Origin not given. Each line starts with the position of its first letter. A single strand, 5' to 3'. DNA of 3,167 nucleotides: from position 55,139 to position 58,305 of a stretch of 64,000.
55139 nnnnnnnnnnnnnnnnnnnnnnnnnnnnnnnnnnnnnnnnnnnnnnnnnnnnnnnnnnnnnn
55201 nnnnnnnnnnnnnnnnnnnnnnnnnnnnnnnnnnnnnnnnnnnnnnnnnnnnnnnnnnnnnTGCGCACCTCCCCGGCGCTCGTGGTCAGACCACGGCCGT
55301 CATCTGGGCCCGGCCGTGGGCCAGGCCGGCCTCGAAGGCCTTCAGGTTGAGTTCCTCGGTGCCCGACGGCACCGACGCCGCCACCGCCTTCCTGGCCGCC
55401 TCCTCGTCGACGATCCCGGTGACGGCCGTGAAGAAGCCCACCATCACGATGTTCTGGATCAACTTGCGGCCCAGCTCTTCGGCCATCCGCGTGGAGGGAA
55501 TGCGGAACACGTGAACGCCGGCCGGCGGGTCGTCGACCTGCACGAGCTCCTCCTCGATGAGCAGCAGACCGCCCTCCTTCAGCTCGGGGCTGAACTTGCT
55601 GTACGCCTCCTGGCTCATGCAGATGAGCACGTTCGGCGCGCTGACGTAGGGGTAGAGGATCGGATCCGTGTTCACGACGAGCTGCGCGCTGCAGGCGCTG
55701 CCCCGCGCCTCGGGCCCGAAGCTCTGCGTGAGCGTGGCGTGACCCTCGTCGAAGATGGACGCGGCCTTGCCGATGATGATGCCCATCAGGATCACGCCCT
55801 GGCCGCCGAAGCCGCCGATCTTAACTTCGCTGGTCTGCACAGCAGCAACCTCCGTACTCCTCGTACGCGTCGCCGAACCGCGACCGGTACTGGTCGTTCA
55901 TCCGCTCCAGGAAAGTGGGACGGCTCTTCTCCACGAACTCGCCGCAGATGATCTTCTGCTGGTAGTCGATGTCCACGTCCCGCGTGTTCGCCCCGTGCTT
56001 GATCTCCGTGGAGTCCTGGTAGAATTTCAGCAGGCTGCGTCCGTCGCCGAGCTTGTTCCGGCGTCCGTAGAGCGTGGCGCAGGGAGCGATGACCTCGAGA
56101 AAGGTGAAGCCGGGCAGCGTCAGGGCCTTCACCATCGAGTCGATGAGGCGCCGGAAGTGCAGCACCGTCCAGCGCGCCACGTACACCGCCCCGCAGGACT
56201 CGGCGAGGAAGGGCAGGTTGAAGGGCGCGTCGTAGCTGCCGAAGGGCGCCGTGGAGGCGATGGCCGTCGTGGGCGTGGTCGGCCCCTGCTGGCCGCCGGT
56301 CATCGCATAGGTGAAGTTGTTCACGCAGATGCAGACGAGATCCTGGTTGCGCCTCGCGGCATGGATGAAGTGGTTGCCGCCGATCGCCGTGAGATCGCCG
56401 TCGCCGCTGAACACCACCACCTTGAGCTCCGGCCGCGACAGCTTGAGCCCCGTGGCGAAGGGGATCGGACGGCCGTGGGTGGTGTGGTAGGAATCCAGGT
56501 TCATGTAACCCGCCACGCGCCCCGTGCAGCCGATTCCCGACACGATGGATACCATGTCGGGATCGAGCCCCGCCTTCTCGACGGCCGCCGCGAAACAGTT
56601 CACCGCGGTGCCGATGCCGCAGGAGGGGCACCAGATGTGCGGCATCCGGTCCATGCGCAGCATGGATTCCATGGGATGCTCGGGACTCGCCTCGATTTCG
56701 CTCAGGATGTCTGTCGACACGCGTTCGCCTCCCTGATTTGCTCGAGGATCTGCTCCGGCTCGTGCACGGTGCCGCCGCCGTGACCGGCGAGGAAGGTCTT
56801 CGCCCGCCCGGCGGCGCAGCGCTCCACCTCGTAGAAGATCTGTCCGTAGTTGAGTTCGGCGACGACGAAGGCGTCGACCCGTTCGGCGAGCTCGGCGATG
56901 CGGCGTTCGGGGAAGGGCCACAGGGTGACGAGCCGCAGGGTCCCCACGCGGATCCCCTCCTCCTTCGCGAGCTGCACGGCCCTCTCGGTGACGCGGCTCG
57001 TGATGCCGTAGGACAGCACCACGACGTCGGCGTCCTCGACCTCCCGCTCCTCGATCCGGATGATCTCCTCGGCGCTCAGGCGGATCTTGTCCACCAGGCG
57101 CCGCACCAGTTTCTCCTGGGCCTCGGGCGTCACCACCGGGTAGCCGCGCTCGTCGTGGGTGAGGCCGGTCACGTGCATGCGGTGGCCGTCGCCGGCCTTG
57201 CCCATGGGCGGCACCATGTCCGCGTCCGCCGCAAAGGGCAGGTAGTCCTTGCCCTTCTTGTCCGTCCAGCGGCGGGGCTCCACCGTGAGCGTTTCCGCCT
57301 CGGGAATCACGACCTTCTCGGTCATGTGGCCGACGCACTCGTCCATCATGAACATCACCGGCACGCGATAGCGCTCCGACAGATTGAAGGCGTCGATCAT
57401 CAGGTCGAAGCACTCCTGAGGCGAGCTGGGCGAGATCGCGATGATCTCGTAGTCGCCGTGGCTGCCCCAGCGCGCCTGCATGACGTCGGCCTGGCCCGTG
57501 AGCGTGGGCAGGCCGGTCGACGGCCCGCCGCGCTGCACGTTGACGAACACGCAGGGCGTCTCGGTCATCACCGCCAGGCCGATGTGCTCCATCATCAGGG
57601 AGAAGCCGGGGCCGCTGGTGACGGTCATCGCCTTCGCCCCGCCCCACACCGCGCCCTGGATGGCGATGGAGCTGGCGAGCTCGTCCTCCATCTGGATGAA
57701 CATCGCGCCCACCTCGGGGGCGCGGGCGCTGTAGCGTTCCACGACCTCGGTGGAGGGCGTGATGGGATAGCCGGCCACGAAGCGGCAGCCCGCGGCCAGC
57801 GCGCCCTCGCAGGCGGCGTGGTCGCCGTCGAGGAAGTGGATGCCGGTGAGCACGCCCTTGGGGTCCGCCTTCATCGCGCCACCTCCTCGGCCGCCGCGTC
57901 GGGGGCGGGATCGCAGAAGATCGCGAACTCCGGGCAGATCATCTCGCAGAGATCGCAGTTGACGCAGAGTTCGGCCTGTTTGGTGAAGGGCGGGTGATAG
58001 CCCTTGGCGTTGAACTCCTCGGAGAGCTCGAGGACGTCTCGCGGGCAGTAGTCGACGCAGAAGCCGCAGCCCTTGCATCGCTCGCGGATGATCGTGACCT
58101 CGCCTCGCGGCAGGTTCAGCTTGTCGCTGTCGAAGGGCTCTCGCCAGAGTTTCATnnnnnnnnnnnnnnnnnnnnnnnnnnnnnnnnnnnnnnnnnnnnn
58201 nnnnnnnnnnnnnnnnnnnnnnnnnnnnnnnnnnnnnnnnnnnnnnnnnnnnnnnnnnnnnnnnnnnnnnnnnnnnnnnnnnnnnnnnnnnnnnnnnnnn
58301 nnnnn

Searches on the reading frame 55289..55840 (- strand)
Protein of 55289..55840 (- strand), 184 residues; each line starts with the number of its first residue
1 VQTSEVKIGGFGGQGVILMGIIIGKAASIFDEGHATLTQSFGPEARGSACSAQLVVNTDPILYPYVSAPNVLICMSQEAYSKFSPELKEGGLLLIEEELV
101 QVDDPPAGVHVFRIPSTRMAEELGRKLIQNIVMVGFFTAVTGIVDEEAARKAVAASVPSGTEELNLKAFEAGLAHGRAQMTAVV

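Call 81: search_protein_families(library=ncbifam, proteins=[window:55289-55840:-], max_evalue=0.00001)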
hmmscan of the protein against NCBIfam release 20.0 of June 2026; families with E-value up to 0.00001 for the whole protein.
window:55289-55840:- (184 aa): 15 families
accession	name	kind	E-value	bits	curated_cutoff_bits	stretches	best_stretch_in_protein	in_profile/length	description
NF006323.0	PRK08537.1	equivalog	9.5e-62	207.6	235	1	4-175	3-177/181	2-oxoacid:ferredoxin oxidoreductase subunit gamma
NF006211.0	PRK08338.1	equivalog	2.5e-33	115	239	1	6-176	3-168/170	2-oxoacid:ferredoxin oxidoreductase subunit gamma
NF006275.0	PRK08441.1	equivalog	2.9e-25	88.9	216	1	5-177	4-179/185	2-oxoglutarate-acceptor oxidoreductase subunit OorC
TIGR03710.1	OAFO_sf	subfamily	2.1e-17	62.9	482.75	1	6-179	4-176/561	2-oxoacid:acceptor oxidoreductase subunit alpha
TIGR02175.1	PorC_KorC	subfamily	2.5e-15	56.7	81.1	1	5-173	3-172/177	2-oxoacid:acceptor oxidoreductase, gamma subunit, pyruvate/2-ketoisovalerate family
NF005325.0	PRK06853.1-5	equivalog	2.3e-13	50.3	230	1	111-174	127-189/192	indolepyruvate oxidoreductase subunit beta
NF006321.0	PRK08534.1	equivalog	2.3e-13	50.2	225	1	5-171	3-172/181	pyruvate ferredoxin oxidoreductase subunit gamma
NF005323.0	PRK06853.1-3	equivalog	3e-13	50.2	238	1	110-174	130-193/197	indolepyruvate oxidoreductase subunit beta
NF045762.1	PhenlGlyoxDHPadE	equivalog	3.6e-13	49.8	300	1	4-175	2-178/187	NADH-dependent phenylglyoxylate dehydrogenase subunit gamma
TIGR03334.1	IOR_beta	equivalog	2.4e-12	47.2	205.8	1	110-173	124-188/189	indolepyruvate ferredoxin oxidoreductase subunit beta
NF040683.1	PorC_Meth_Thtga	equivalog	4.3e-12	46.1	270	1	5-172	3-169/177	pyruvate synthase subunit PorC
NF005322.0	PRK06853.1-2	equivalog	4.7e-10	39.6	237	1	108-176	126-193/197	indolepyruvate oxidoreductase subunit beta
NF005324.0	PRK06853.1-4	equivalog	3.8e-08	33.4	222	1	5-180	4-193/196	indolepyruvate oxidoreductase subunit beta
NF005328.0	PRK06853.2-2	equivalog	4.9e-07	29.7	240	0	2-175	2-182/192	indolepyruvate oxidoreductase subunit beta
NF005326.0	PRK06853.1-6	equivalog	1.8e-06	27.9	348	0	115-177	134-197/202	indolepyruvate oxidoreductase subunit beta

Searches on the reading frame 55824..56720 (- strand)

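Call 81: search_protein_families(library=ncbifam, proteins=[window:55824-56720:-], max_evalue=0.00001)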
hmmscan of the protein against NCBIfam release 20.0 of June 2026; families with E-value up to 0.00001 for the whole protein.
window:55824-56720:- (299 aa): 13 families
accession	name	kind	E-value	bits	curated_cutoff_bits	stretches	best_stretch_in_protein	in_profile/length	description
NF007207.0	PRK09628.1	equivalog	1.9e-67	227.8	364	1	18-241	6-229/277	2-oxoglutarate ferredoxin oxidoreductase subunit beta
NF008820.0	PRK11866.1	equivalog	1.8e-57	194.9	402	1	21-276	9-263/287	2-oxoacid ferredoxin oxidoreductase subunit beta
TIGR02177.1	PorB_KorB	subfamily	5.2e-52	177.1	261.9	1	29-217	2-190/286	2-oxoacid:acceptor oxidoreductase, beta subunit, pyruvate/2-ketoisovalerate family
NF041171.1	Oxoac_fdxbeta_Archa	equivalog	1.8e-48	165.4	423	1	30-217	5-192/296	2-oxoacid:ferredoxin oxidoreductase subunit beta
NF008821.0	PRK11869.1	equivalog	3.6e-48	163.9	438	1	20-230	6-215/286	2-oxoacid ferredoxin oxidoreductase subunit beta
NF008819.1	PRK11865.1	equivalog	3.6e-18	65.8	405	1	30-218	20-216/300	pyruvate synthase subunit PorB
NF008818.0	PRK11864.1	subfamily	4e-17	62.3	405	1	97-216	91-210/300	3-methyl-2-oxobutanoate dehydrogenase subunit beta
NF045766.1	PhenlGlyoxDHPadI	equivalog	1e-11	44.3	700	1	98-217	231-357/443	NADH-dependent phenylglyoxylate dehydrogenase subunit beta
TIGR03336.1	IOR_alpha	equivalog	2.9e-10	39.1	650.9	1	17-217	345-534/595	indolepyruvate ferredoxin oxidoreductase subunit alpha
NF045792.1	OxalOxredbeta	equivalog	9.6e-09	34.7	590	1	99-215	102-226/311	oxalate oxidoreductase subunit beta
NF004813.0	PRK06163.1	equivalog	1.9e-08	34.2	240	1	82-156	59-133/202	hypothetical protein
TIGR03846.1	sulfopy_beta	equivalog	4.1e-08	33.3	221.5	1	85-156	47-118/182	sulfopyruvate decarboxylase subunit beta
TIGR02176.1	pyruv_ox_red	equivalog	8.9e-06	23.8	911.35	0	103-214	958-1070/1167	pyruvate:ferredoxin (flavodoxin) oxidoreductase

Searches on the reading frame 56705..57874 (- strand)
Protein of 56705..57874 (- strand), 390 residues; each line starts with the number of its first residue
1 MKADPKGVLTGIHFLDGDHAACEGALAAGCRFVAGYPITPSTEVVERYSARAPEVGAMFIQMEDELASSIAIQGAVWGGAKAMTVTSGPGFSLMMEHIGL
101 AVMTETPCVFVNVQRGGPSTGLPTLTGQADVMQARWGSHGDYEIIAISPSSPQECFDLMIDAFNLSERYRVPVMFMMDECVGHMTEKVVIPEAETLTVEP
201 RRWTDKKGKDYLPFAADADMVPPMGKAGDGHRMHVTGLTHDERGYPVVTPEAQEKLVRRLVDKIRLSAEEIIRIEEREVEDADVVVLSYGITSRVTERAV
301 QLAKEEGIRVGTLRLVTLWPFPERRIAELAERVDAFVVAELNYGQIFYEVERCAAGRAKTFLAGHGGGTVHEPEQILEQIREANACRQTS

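Call 8: search_protein_families(library=pfam, proteins=[window:56705-57874:-], max_evalue=0.01)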
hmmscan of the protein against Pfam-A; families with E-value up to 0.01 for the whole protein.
window:56705-57874:- (390 aa): 3 families
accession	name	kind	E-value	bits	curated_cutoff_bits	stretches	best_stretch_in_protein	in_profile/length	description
PF01855.24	POR_N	-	2e-69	234.3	27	1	23-255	1-227/231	Pyruvate flavodoxin/ferredoxin oxidoreductase, thiamine diP-bdg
PF17147.9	PFOR_II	-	9.3e-22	77.8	27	1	282-375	1-101/102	Pyruvate:ferredoxin oxidoreductase core domain II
PF02780.25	Transketolase_C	-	2.1e-07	31.3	25.9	1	277-341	5-69/124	Transketolase, C-terminal domain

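Call 9: find_related_loci(query=window:56705-57874:-, collection=genome_contigs, flank=4000)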
Query window:56705-57874:- (390 aa) in genome_contigs; peptide patterns used: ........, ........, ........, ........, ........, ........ (x = any residue, [..] = any of these).
600 stretches matched a pattern (row limit reached: there are more); 561 encode a relative of the query (tblastn E <= 1e-3); the best 80 are kept; 80 distinct loci.
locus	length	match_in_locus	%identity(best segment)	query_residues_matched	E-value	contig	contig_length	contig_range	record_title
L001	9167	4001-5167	83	1-389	0e+0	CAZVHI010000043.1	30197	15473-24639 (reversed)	MAG TPA_asm: uncultured bacterium isolate binchicken_co97_418 genome assembly, contig: NODE_6160_length_30197_cov_32.556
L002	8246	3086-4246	83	3-389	0e+0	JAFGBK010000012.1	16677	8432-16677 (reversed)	MAG: Candidatus Krumholzibacteriota bacterium isolate Zod_Metabat.1031 k87_277211, whole genome shotgun sequence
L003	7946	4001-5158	73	1-386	0e+0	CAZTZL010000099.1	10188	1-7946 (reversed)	MAG TPA_asm: uncultured bacterium isolate binchicken_co94_424 genome assembly, contig: NODE_9204_length_10188_cov_14.660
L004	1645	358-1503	73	1-382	0e+0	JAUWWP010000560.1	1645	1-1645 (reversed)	MAG: Deltaproteobacteria bacterium isolate CSMAG_2661 CSMAG_2661_k127_5166288_length_1645_cov_10.9341, whole genome shot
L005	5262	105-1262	73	1-386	0e+0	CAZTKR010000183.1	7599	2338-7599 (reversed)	MAG TPA_asm: uncultured bacterium isolate binchicken_co334_18 genome assembly, contig: NODE_18607_length_7599_cov_5.1927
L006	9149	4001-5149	73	1-383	0e+0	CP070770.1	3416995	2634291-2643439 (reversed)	MAG: Deltaproteobacteria bacterium isolate bin23 chromosome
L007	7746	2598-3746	74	1-383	0e+0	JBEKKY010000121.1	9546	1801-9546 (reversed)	MAG: Acidobacteriota bacterium isolate SPRUCE 358 SPRUCE_358_121, whole genome shotgun sequence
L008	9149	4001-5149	74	1-383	0e+0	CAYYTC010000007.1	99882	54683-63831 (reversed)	MAG TPA_asm: uncultured Acidobacteriota bacterium isolate SRP192927_co7_741 genome assembly, contig: NODE_228_length_998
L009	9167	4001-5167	74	1-388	0e+0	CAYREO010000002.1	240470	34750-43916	MAG TPA_asm: uncultured Eubacteriales bacterium isolate binchicken_co7_212 genome assembly, contig: NODE_35_length_24047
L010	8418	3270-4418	73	1-383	0e+0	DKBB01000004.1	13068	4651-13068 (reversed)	MAG TPA_asm: Acidobacteria bacterium UBA6911 UBA6911_contig_3661, whole genome shotgun sequence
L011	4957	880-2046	74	1-388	0e+0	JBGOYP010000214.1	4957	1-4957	MAG: Candidatus Aminicenantia bacterium isolate OBJ_0618_130150_40 k141_6409174_length_4957_cov_11.0046, whole genome sh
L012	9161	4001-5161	75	1-386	0e+0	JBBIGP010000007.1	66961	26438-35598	MAG: Candidatus Aminicenantes bacterium isolate QH2S170213_bin_94 NODE_274_length_66961_cov_14.220892, whole genome shot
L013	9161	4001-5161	73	2-387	0e+0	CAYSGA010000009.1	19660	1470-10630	MAG TPA_asm: uncultured Eubacteriales bacterium isolate SRP178699_co1_488 genome assembly, contig: NODE_3343_length_1966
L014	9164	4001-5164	73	1-387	0e+0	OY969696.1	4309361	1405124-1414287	MAG: Candidatus Aminicenantes bacterium isolate MFD04408.bin.1.14 genome assembly, chromosome: 1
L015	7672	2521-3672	72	1-384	0e+0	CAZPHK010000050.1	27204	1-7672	MAG TPA_asm: uncultured Acidobacteriota bacterium isolate binchicken_co129_133 genome assembly, contig: NODE_4687_length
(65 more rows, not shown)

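Call 81: search_protein_families(library=ncbifam, proteins=[window:56705-57874:-], max_evalue=0.00001)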
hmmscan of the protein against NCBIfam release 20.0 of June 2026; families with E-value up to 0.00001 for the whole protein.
window:56705-57874:- (390 aa): 13 families
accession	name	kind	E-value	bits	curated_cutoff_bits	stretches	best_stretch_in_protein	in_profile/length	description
NF006412.0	PRK08659.1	equivalog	9.6e-168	558.2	411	1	11-383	4-376/378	2-oxoacid:acceptor oxidoreductase subunit alpha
NF007206.0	PRK09627.1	equivalog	8.1e-108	360.7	579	1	16-382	7-374/375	2-oxoglutarate synthase subunit alpha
TIGR03710.1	OAFO_sf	subfamily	1.7e-104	350.5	482.75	1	14-378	195-559/561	2-oxoacid:acceptor oxidoreductase subunit alpha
NF005507.0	PRK07119.1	subfamily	8.1e-89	297.9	399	2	14-205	6-197/352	3-methyl-2-oxobutanoate dehydrogenase subunit VorB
NF041170.1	Oxoac_fdxalpha_Archa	equivalog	3.5e-69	233.8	800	1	14-350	237-589/636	2-oxoacid:ferredoxin oxidoreductase subunit alpha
NF040682.1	PorA_Arch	equivalog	2.3e-29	102.5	550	1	15-385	6-373/387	pyruvate synthase subunit PorA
NF007201.0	PRK09622.1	equivalog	1.4e-25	90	590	2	10-191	8-187/405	2-oxoacid:ferredoxin oxidoreductase subunit alpha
NF006232.0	PRK08366.1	equivalog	6e-25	87.7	646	2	15-187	10-178/394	2-ketoisovalerate ferredoxin oxidoreductase subunit alpha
NF006233.0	PRK08367.1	equivalog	7.9e-23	80.9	625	1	17-342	9-322/394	pyruvate ferredoxin oxidoreductase subunit alpha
TIGR03336.1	IOR_alpha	equivalog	5.3e-22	77.9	650.9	1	14-195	4-179/595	indolepyruvate ferredoxin oxidoreductase subunit alpha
NF045764.1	PhenlGlyoxDHPadG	equivalog_domain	2.5e-19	69.1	700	2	15-176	5-164/398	NADH-dependent phenylglyoxylate dehydrogenase subunit alpha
NF045791.1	OxalOxredalpha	equivalog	1.5e-10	40.7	500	1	20-338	12-318/395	oxalate oxidoreductase subunit alpha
TIGR02176.1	pyruv_ox_red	equivalog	3.2e-10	38.5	911.35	1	15-329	4-313/1167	pyruvate:ferredoxin (flavodoxin) oxidoreductase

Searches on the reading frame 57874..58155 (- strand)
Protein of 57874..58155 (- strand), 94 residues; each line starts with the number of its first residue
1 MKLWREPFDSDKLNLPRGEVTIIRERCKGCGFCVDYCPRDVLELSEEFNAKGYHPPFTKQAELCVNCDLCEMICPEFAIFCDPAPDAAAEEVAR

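Call 8: search_protein_families(library=pfam, proteins=[window:57874-58155:-], max_evalue=0.01)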
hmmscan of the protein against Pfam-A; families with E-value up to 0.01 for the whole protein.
window:57874-58155:- (94 aa): 14 families
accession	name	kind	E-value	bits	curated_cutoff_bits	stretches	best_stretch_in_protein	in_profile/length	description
PF00037.32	Fer4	-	3.5e-13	49.2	21.1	2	20-42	1-23/24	4Fe-4S binding domain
PF12838.12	Fer4_7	-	1.7e-11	44.8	27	1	26-76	1-50/52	4Fe-4S dicluster domain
PF12837.12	Fer4_6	-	3.5e-10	39.8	25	2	20-41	2-23/24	4Fe-4S binding domain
PF14697.11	Fer4_21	-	3.1e-08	34.1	35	1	19-43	33-58/59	4Fe-4S dicluster domain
PF12797.12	Fer4_2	-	4.7e-08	32.9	24.5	1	20-38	3-21/22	4Fe-4S binding domain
PF13187.11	Fer4_9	-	6.2e-08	33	27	1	20-41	34-51/52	4Fe-4S dicluster domain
PF12800.12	Fer4_4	-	7.3e-08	32.5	24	2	25-39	2-16/17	4Fe-4S binding domain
PF13484.11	Fer4_16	-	2.3e-06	28.7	30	1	26-51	1-27/66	4Fe-4S double cluster binding domain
PF25160.1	LdpA_Fe-S-bd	-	6.7e-06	26.2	27.6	1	20-43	21-44/49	LdpA Fe-S cluster-binding domain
PF13534.11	Fer4_17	-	4.5e-05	24.3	22.2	1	26-76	1-58/61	4Fe-4S dicluster domain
PF13237.11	Fer4_10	-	0.00013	22.3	25.5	1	21-75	3-53/53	4Fe-4S dicluster domain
PF13183.11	Fer4_8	-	0.00062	20.7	27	0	25-76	3-66/68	4Fe-4S dicluster domain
PF12798.12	Fer4_3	-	0.00071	20.7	27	0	27-40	1-14/15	4Fe-4S binding domain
PF17179.9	Fer4_22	-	0.0034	18.6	27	0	24-40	78-94/95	4Fe-4S dicluster domain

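Call 81: search_protein_families(library=ncbifam, proteins=[window:57874-58155:-], max_evalue=0.00001)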
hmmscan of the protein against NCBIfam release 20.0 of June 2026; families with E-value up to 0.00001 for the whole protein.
window:57874-58155:- (94 aa): 20 families
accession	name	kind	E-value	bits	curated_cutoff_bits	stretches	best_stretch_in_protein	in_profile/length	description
NF042987.1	OGOR_delta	exception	5.8e-20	71.2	125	1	21-79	27-85/89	2-oxoglutarate ferredoxin oxidoreductase subunit delta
NF007205.0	PRK09626.1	equivalog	9.1e-13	48.1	93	1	20-81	12-73/105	2-oxoglutarate-acceptor oxidoreductase subunit OorD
NF042909.1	FMH_DH_FwdF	exception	2e-10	40.3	375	1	14-79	127-195/336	tungsten-dependent formylmethanofuran dehydrogenase subunit FwdF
NF043039.1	HgcAB_like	equivalog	9.3e-10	38.6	285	1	17-79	292-349/350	HgcAB-like fusion protein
TIGR02179.1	PorD_KorD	subfamily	2.9e-09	36.9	60.05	0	25-47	55-77/78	2-oxoacid:acceptor oxidoreductase, delta subunit, pyruvate/2-ketoisovalerate family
TIGR01971.1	NuoI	subfamily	8.3e-09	35.1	113.05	0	21-51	77-107/121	NADH-quinone oxidoreductase, chain I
NF040684.1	PorD_Arch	equivalog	2.4e-08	33.9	120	0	25-47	62-84/85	pyruvate synthase subunit PorD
NF040864.1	HgcB_ferredoxin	equivalog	3e-07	30.2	99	1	22-83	11-65/93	mercury methylation ferredoxin HgcB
NF006221.0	PRK08348.1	subfamily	9.6e-07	28.6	124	0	19-48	69-98/136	NADH-plastoquinone oxidoreductase subunit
NF004537.0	PRK05888.1-3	equivalog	1.6e-06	27.8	163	0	25-49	113-137/204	NADH-quinone oxidoreductase subunit NuoI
NF005503.0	PRK07118.1-2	equivalog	1.6e-06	27.6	252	0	12-76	154-216/292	RnfABCDGE type electron transport complex subunit B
NF004542.0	PRK05888.2-3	equivalog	1.7e-06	27.6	248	1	24-91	82-151/203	NADH-quinone oxidoreductase subunit NuoI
NF043069.1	T4HPD_activ_SAM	equivalog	2.1e-06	27.3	425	1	18-78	44-96/299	trans-4-hydroxy-L-proline dehydratase activase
TIGR01944.1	rnfB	subfamily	2.9e-06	27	68.7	0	20-47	138-165/190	RnfABCDGE type electron transport complex subunit B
TIGR02700.1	flavo_MJ0208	hypoth_equivalog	3.3e-06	26.5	251.35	1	21-79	144-194/234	dihydromethanopterin reductase (acceptor)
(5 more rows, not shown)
